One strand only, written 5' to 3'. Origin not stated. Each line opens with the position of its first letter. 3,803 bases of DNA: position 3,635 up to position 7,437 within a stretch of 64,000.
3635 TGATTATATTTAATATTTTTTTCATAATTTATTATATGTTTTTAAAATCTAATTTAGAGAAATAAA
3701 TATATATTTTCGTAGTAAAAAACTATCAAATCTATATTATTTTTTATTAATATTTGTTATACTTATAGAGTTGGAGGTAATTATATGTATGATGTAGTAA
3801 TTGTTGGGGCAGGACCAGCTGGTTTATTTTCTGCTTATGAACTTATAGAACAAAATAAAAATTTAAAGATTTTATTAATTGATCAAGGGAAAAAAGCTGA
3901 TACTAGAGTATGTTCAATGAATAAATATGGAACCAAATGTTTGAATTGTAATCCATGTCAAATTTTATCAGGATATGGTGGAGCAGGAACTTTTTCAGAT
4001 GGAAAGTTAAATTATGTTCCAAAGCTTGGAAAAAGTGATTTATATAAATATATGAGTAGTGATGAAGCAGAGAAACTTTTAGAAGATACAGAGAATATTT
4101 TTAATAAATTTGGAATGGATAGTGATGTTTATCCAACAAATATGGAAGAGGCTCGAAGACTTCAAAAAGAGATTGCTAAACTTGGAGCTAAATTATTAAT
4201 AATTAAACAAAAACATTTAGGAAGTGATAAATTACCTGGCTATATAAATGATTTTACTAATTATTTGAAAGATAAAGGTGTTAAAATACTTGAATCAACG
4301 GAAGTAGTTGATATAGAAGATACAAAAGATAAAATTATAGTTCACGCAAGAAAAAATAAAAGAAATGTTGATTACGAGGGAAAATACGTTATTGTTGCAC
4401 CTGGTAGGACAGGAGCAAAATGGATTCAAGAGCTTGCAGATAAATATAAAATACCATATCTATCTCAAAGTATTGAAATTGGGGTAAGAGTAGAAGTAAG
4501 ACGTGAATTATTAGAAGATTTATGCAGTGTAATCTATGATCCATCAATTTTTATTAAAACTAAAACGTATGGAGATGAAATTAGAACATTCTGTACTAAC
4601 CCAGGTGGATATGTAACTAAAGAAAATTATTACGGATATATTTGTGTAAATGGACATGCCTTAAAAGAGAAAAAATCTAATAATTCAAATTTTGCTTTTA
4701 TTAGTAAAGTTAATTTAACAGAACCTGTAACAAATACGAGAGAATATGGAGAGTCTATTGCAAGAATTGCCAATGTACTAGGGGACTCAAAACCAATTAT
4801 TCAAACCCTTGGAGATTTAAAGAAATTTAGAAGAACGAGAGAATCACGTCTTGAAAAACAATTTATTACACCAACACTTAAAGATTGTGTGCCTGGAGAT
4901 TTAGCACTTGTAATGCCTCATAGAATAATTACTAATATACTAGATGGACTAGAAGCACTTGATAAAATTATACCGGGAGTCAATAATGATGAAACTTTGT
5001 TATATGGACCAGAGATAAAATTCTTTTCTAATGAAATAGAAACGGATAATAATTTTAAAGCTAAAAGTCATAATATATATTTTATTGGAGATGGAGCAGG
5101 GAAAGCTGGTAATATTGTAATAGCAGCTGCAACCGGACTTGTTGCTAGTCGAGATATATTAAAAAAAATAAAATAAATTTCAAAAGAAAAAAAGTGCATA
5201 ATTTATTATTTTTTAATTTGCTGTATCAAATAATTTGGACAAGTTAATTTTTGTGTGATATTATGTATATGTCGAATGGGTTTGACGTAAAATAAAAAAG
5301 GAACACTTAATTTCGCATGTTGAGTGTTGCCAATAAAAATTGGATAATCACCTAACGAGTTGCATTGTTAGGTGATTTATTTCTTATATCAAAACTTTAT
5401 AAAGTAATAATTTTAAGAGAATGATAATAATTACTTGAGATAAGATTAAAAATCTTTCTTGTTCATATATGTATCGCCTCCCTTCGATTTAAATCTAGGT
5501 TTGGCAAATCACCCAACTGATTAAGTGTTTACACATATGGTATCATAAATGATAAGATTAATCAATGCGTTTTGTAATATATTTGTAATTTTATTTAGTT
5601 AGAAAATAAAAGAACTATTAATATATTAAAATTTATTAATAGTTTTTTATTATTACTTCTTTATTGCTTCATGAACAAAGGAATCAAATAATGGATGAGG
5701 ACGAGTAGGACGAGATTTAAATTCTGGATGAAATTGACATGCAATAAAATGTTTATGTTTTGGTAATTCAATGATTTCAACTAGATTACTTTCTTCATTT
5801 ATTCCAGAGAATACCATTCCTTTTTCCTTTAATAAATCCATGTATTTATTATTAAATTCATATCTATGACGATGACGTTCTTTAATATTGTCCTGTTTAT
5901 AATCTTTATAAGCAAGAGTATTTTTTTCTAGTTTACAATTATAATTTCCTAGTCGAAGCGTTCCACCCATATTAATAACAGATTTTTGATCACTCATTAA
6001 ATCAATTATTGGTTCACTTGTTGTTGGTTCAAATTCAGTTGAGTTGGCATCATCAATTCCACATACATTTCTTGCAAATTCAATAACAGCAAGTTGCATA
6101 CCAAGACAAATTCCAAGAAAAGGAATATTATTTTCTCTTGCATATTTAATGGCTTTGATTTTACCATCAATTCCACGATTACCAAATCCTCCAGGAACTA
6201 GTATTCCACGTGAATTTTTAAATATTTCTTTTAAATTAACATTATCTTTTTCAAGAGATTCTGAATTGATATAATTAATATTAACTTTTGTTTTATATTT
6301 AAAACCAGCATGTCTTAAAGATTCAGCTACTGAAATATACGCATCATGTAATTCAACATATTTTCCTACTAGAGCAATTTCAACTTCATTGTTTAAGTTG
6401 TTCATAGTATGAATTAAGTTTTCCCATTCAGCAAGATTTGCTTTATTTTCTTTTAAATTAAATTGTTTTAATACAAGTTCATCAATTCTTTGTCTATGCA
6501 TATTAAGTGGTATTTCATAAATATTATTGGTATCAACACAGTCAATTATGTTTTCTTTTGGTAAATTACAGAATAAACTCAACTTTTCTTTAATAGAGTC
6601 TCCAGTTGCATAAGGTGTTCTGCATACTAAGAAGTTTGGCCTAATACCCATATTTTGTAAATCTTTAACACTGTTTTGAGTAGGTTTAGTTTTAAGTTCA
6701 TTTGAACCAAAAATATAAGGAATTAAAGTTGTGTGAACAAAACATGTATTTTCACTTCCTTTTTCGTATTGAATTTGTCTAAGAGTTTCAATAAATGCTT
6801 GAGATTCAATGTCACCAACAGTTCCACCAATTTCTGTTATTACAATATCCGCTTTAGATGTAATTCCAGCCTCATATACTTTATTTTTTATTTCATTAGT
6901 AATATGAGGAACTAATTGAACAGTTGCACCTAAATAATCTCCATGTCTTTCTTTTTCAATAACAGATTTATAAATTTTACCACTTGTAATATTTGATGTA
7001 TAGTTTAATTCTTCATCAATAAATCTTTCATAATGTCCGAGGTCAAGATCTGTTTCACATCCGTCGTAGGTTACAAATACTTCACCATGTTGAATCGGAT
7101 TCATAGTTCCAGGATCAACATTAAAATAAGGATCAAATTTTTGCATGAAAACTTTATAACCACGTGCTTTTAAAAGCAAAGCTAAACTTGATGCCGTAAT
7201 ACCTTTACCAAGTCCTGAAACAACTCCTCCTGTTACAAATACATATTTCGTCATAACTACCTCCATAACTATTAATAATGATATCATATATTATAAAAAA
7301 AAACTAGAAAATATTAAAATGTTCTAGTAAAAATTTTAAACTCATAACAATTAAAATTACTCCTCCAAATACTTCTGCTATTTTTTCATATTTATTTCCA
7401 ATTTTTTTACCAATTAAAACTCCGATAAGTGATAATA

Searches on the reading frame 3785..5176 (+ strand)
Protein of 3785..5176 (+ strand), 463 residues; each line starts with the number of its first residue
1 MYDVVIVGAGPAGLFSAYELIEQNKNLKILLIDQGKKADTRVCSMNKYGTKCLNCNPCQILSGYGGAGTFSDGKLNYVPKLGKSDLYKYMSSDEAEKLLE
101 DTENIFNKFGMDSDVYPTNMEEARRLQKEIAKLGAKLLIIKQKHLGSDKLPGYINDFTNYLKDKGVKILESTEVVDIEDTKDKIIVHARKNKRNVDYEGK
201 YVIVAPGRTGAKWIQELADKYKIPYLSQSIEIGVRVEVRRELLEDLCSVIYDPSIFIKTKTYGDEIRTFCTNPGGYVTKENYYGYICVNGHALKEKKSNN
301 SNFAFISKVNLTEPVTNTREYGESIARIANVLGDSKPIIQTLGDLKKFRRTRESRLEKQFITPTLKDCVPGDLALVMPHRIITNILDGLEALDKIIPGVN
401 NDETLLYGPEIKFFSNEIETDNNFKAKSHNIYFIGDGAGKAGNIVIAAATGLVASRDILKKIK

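Call 55: search_protein_families(library=pfam, proteins=[window:3785-5176:+], max_evalue=0.001)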
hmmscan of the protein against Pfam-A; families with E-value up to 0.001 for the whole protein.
window:3785-5176:+ (463 aa): 12 families
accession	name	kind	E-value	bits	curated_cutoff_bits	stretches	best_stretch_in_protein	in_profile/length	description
PF21688.3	FAD-depend_C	-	1.7e-12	48.4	27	1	261-411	41-195/197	FAD-dependent protein, C-terminal domain-like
PF07992.20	Pyr_redox_2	-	2e-12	47.6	26.1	1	2-46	1-43/291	Pyridine nucleotide-disulphide oxidoreductase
PF01266.30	DAO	-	5e-10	39.9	27.9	1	3-36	1-32/353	FAD dependent oxidoreductase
PF03486.20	HI0933_like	-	2e-09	37.7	50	1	3-121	2-117/244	HI0933-like protein Rossmann domain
PF00890.30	FAD_binding_2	-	1.2e-06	28.4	20.4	1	3-37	1-33/414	FAD binding domain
PF13738.12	Pyr_redox_3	-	2.1e-06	27.7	30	0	5-36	1-31/305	Pyridine nucleotide-disulphide oxidoreductase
PF01134.28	GIDA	-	2.6e-06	27.2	22.1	0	3-49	1-46/391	Glucose inhibited division protein A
PF05834.18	Lycopene_cycl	-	1.6e-05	24.6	23.4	1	3-37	1-35/380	Lycopene cyclase protein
PF01946.23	Thi4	-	2.9e-05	23.9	26.2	1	3-34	19-49/235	Thi4 family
PF13454.12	NAD_binding_9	-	5.1e-05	23.7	21.8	0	5-56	1-54/155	FAD-NAD(P)-binding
PF13450.12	NAD_binding_8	-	0.0002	22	21.9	1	6-36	1-29/68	NAD(P)-binding Rossmann-like domain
PF01494.25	FAD_binding_3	-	0.00021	21.1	22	0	2-23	2-23/349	FAD binding domain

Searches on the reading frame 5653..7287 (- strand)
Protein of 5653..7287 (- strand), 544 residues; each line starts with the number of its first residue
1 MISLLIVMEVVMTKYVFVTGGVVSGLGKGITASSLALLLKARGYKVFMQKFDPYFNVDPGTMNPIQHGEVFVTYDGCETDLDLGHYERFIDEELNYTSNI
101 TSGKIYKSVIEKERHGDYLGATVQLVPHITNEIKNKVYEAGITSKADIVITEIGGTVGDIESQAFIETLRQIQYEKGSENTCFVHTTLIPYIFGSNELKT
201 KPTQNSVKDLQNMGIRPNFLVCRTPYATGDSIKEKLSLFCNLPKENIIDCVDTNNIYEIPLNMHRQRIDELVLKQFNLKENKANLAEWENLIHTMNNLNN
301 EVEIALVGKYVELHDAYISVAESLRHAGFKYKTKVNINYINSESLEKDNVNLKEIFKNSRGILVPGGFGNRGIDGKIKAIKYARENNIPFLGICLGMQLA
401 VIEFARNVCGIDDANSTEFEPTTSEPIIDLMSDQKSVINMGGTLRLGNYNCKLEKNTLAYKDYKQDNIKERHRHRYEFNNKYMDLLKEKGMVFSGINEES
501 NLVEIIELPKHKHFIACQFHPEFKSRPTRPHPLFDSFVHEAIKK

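Call 55: search_protein_families(library=pfam, proteins=[window:5653-7287:-], max_evalue=0.001)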
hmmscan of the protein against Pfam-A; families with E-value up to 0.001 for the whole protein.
window:5653-7287:- (544 aa): 4 families
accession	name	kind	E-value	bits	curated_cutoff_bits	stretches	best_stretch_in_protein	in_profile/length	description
PF06418.20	CTP_synth_N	-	1.8e-121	405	26.1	1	14-278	1-265/265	CTP synthase N-terminus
PF00117.34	GATase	-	2.7e-43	148.3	22.8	1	313-539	2-189/190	Glutamine amidotransferase class-I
PF07722.19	Peptidase_C26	-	9.2e-06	26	20.5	1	378-522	96-219/219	Peptidase C26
PF01656.29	CbiA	-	0.00022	21.6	25.4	1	24-161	8-54/125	CobQ/CobB/MinD/ParA nucleotide binding domain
